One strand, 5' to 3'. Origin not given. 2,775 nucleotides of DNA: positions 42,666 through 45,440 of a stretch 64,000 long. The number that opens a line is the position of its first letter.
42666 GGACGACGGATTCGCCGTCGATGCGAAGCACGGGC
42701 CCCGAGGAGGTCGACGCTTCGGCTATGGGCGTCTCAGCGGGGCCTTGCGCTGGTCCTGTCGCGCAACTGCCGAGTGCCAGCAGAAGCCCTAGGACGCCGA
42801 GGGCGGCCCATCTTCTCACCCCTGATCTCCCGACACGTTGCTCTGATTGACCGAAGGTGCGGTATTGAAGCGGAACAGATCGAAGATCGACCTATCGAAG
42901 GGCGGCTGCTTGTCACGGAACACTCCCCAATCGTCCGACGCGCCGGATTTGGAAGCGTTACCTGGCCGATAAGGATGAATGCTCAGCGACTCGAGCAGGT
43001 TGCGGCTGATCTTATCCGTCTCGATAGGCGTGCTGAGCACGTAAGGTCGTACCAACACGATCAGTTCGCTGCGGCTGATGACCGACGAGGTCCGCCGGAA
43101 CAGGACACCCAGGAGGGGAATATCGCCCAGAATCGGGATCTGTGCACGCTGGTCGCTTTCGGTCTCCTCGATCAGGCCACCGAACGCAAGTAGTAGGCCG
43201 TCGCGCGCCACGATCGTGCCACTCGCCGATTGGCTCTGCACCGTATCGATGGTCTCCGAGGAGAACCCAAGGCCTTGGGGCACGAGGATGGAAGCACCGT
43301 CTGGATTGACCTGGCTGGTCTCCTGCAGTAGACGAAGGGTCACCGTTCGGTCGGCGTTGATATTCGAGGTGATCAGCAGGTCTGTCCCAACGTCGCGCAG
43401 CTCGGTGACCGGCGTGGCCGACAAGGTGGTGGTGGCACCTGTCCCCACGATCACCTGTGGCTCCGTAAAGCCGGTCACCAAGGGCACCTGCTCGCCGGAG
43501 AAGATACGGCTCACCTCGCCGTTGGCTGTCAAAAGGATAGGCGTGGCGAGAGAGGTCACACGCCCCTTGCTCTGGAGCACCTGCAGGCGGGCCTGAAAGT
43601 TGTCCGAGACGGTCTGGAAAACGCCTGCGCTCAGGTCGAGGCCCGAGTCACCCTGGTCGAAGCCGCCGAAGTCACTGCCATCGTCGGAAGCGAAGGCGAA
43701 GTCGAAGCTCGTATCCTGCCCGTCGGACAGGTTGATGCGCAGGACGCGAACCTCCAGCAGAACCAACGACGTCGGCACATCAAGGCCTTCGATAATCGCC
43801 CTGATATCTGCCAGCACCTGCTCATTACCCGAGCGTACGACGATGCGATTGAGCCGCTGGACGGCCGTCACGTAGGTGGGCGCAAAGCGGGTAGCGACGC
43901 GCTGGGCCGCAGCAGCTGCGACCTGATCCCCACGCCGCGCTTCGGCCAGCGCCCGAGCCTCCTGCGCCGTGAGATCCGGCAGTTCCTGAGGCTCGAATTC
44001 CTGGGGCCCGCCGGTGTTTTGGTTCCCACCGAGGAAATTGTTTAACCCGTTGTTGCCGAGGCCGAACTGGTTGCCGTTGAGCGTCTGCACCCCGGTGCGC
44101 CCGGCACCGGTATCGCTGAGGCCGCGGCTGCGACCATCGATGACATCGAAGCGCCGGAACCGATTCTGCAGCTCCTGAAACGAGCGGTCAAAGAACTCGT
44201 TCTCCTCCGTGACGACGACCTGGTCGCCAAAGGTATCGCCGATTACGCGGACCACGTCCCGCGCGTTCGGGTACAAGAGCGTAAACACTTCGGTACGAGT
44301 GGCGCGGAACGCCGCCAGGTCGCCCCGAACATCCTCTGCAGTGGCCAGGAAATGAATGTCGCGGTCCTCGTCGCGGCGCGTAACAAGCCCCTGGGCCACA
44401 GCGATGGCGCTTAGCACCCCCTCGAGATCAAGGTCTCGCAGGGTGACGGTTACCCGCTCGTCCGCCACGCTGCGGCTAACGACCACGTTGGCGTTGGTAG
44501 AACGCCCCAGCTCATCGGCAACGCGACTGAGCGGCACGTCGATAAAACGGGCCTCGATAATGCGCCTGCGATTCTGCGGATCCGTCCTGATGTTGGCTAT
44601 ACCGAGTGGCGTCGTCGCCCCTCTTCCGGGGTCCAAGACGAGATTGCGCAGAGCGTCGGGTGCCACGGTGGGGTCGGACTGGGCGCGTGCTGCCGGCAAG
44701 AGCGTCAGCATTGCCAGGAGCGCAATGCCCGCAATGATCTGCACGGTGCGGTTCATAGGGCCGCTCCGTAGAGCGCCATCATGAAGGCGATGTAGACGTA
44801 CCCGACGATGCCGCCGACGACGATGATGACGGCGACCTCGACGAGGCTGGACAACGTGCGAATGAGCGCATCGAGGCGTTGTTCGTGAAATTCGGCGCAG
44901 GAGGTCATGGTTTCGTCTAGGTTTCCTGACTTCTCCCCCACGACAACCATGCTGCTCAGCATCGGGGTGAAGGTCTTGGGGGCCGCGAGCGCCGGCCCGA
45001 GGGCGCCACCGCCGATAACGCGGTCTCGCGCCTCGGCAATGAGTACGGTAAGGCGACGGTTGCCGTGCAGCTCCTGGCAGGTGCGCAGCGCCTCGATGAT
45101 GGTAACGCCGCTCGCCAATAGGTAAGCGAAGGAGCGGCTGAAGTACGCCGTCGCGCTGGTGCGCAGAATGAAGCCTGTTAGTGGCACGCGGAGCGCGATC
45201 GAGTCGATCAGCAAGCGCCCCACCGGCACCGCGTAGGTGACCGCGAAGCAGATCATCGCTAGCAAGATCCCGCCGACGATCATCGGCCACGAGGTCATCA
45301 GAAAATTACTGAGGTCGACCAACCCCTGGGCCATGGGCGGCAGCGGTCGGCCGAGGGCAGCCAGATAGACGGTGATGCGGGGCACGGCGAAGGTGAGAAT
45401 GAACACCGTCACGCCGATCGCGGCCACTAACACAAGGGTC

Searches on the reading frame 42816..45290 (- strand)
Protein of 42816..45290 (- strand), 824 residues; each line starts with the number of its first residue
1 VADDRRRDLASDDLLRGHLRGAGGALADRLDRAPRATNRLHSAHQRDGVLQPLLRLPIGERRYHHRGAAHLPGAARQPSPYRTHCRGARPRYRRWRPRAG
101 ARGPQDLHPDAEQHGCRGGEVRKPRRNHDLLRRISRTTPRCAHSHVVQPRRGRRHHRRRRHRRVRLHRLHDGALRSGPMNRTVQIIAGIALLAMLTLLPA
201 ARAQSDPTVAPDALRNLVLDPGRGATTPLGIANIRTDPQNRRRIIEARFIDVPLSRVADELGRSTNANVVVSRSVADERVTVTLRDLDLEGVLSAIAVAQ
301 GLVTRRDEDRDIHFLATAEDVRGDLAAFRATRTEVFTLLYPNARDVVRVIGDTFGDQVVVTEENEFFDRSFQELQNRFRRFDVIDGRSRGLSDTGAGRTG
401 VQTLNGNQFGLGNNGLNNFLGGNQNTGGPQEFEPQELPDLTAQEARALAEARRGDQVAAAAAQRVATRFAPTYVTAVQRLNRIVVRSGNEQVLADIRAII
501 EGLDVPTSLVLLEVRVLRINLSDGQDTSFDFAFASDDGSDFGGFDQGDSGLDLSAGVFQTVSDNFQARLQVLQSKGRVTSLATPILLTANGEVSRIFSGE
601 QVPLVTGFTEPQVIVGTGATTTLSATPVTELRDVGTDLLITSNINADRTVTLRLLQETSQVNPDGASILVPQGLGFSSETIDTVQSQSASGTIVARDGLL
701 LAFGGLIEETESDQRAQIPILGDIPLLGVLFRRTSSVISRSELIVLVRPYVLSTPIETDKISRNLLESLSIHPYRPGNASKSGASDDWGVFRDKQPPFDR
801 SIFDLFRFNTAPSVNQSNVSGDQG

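Call 6: search_protein_families(library=pfam, proteins=[window:42816-45290:-], max_evalue=0.01)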
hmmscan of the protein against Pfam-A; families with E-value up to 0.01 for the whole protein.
window:42816-45290:- (824 aa): 2 families
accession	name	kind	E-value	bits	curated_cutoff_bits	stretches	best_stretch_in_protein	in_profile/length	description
PF00263.26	Secretin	-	2e-32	112.6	27.5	1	572-752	2-168/169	Bacterial type II and III secretion system protein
PF03958.22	Secretin_N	-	2e-05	25.2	28.2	1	472-507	33-67/69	Bacterial type II/III secretion system short domain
